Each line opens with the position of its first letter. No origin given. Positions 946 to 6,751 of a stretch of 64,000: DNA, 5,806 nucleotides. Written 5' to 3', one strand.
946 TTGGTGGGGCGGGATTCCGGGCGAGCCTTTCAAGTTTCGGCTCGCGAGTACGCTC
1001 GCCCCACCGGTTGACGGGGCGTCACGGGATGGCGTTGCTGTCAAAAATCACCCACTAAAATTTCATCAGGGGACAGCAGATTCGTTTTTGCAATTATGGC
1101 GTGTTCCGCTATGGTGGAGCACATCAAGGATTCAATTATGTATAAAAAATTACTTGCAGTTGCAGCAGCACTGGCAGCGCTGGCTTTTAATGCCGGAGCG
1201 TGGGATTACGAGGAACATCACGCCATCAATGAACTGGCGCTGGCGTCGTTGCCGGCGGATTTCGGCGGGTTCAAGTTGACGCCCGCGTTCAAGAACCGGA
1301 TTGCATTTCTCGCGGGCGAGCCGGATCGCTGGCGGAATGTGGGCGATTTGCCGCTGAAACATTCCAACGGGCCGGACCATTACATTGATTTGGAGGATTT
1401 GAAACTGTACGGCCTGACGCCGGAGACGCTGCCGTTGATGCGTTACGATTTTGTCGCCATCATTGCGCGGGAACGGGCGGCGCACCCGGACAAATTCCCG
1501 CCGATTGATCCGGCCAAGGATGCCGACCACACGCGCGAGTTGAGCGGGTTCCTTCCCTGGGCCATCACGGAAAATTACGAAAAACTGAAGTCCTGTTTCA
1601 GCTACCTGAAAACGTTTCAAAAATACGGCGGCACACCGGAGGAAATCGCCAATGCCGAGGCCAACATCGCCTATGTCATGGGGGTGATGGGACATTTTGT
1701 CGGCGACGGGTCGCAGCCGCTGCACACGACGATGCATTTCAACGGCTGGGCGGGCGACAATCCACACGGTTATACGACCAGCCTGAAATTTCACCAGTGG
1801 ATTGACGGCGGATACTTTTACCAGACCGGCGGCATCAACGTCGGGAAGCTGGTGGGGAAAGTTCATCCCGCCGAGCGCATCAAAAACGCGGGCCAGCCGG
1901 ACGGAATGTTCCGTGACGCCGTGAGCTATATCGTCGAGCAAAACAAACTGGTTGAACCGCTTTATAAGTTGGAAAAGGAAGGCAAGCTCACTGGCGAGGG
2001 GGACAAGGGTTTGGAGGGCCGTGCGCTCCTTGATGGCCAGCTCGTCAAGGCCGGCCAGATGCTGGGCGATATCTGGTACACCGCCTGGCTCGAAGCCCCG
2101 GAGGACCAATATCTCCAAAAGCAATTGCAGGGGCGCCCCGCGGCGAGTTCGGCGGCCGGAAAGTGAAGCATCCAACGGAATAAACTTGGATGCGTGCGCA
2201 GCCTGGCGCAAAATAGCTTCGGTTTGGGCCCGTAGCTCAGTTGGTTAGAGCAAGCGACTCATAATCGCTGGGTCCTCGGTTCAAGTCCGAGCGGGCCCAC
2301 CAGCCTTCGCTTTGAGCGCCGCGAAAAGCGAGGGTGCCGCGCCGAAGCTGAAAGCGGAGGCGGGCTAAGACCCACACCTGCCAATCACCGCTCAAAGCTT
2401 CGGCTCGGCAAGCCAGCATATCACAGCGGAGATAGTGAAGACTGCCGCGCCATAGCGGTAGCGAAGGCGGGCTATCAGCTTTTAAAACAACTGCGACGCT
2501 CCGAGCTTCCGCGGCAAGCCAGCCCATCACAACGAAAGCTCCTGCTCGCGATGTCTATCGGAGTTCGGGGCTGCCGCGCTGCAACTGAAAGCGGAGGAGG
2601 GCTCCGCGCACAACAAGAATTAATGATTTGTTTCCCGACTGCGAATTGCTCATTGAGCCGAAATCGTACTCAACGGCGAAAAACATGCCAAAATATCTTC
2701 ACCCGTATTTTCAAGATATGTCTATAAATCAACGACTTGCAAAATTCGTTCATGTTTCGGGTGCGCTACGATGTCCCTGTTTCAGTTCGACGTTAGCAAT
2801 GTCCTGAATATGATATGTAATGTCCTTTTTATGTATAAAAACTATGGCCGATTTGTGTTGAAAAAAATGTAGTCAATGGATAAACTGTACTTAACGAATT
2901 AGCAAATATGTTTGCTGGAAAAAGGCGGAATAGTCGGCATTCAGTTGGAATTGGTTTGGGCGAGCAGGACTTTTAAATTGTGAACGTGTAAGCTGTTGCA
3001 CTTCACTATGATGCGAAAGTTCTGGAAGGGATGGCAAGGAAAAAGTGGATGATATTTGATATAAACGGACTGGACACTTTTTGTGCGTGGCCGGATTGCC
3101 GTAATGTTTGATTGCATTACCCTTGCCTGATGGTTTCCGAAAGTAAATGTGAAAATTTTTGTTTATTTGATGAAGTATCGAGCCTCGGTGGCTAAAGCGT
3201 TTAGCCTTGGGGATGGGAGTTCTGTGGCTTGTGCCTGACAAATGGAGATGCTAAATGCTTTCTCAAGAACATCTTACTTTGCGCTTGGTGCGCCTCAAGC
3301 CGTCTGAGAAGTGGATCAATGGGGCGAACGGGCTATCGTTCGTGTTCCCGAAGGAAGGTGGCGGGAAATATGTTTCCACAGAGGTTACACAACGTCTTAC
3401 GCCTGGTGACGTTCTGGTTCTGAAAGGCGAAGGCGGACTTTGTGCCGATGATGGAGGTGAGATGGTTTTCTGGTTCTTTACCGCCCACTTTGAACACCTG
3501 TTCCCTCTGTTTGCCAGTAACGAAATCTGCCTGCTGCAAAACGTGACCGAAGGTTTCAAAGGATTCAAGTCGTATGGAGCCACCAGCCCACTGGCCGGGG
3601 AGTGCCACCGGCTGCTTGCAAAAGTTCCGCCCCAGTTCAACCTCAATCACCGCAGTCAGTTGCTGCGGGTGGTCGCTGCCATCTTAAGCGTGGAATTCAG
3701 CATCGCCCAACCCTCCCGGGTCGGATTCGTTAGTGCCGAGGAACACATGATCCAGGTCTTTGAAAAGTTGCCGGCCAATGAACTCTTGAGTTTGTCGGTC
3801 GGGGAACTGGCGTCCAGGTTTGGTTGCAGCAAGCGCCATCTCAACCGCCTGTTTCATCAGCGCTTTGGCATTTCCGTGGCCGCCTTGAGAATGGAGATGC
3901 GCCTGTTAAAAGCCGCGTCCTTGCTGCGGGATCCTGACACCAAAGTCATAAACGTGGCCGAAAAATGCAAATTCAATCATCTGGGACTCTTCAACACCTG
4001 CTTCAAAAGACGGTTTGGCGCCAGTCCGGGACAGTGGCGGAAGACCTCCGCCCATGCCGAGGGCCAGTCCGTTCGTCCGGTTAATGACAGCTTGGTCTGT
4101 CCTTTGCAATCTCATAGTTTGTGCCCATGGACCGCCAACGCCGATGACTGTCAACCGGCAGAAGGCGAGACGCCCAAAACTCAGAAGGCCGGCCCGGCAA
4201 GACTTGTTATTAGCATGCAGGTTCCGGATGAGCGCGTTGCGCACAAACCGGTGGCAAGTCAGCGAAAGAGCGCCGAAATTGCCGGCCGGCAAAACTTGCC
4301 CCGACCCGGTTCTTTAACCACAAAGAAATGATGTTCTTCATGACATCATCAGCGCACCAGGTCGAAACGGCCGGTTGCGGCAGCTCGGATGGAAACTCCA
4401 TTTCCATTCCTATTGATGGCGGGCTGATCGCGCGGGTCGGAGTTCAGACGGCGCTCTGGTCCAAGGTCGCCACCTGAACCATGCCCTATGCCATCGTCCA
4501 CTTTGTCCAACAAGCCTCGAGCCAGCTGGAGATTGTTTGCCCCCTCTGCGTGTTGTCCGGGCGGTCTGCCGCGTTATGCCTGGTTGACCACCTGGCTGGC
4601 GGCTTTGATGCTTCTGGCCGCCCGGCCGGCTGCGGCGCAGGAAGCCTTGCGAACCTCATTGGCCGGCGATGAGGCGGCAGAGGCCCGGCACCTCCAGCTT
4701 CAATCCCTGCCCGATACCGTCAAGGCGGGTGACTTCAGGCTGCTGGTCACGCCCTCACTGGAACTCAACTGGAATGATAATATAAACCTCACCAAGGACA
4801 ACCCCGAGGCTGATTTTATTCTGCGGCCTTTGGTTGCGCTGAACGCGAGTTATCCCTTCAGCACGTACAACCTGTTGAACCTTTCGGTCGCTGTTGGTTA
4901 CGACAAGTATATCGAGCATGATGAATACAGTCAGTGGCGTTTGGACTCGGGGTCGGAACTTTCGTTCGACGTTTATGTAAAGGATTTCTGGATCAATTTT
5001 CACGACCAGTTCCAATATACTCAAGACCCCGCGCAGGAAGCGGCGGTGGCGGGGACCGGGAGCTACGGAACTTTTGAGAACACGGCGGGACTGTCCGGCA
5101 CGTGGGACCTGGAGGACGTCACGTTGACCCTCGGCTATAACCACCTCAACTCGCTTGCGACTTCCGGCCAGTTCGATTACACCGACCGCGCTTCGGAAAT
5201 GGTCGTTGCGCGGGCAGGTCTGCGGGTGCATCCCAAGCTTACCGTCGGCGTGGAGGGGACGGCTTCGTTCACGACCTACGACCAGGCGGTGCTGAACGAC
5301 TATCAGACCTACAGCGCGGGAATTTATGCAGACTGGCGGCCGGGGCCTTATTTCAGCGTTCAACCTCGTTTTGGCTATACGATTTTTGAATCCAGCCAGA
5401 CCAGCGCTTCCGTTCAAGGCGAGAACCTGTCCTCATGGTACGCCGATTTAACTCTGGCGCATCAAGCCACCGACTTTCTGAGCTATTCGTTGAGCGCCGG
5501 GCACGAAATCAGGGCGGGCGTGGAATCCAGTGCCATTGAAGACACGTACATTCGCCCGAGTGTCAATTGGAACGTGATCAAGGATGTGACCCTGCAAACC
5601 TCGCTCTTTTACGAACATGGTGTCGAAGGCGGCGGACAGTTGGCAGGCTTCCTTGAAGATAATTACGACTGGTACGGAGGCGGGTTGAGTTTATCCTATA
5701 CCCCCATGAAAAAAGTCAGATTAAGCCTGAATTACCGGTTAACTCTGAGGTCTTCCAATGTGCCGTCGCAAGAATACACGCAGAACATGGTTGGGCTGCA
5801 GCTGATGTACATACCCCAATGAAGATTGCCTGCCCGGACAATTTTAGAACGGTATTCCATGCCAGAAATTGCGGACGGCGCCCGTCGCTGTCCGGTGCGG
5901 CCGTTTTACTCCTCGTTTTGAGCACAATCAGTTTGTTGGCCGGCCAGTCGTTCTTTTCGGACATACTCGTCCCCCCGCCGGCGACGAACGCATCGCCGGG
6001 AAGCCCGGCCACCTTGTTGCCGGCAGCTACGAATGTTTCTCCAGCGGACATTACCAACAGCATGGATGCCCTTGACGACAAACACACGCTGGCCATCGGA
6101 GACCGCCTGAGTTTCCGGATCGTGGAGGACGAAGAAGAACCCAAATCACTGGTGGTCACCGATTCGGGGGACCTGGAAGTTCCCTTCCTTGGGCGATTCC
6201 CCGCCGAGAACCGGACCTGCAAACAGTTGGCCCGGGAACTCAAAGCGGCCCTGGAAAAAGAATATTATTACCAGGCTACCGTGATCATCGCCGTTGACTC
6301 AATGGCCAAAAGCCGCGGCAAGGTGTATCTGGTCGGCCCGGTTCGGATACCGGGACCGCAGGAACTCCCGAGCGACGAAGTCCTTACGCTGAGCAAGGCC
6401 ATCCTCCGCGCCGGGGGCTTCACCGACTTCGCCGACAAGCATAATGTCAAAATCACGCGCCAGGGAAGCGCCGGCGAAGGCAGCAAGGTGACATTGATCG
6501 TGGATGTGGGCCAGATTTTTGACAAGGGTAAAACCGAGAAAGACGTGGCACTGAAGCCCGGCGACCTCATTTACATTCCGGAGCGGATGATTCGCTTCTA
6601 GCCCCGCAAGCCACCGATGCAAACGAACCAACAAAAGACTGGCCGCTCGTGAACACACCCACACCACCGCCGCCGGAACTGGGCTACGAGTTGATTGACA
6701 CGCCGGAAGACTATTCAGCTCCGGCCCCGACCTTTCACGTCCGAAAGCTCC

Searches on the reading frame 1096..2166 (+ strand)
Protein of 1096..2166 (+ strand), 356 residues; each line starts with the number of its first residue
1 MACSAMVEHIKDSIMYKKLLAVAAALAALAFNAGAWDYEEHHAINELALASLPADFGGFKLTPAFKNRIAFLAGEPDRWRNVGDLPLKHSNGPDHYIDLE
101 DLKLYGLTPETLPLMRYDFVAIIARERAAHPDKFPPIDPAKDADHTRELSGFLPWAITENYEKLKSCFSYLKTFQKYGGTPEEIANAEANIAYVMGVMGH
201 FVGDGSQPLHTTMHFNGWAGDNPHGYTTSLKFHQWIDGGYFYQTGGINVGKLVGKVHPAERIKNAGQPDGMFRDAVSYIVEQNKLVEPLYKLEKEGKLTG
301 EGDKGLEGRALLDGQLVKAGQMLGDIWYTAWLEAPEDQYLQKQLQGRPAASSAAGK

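Call 28: search_protein_families(library=pfam, proteins=[window:1096-2166:+], max_evalue=0.01)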
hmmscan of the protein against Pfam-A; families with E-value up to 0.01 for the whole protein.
window:1096-2166:+ (356 aa): 1 family
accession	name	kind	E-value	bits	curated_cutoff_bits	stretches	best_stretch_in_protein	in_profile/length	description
PF02265.22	S1-P1_nuclease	-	0.0099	16.2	29.5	0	188-222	104-137/258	S1/P1 Nuclease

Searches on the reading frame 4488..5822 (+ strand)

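Call 28: search_protein_families(library=pfam, proteins=[window:4488-5822:+], max_evalue=0.01)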
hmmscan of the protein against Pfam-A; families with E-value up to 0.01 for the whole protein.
window:4488-5822:+ (444 aa): 1 family
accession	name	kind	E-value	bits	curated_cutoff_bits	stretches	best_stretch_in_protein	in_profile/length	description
PF10082.15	BBP2_2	-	4.7e-09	36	23.7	1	78-439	8-374/378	Putative beta-barrel porin 2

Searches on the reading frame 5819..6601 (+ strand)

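Call 28: search_protein_families(library=pfam, proteins=[window:5819-6601:+], max_evalue=0.01)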
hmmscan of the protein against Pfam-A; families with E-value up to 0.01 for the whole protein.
window:5819-6601:+ (260 aa): 4 families
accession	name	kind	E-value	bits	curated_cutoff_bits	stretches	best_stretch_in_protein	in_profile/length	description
PF02563.21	Poly_export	-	9.3e-10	39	28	1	88-158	6-75/77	Polysaccharide biosynthesis/export protein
PF22461.2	SLBB_2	-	7e-09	36.1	27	1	168-253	2-79/79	SLBB domain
PF10531.15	SLBB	-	1.3e-07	31.7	27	1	168-220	1-48/55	SLBB domain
PF08007.18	JmjC_2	-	0.0035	17.3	22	1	233-258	78-103/127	JmjC domain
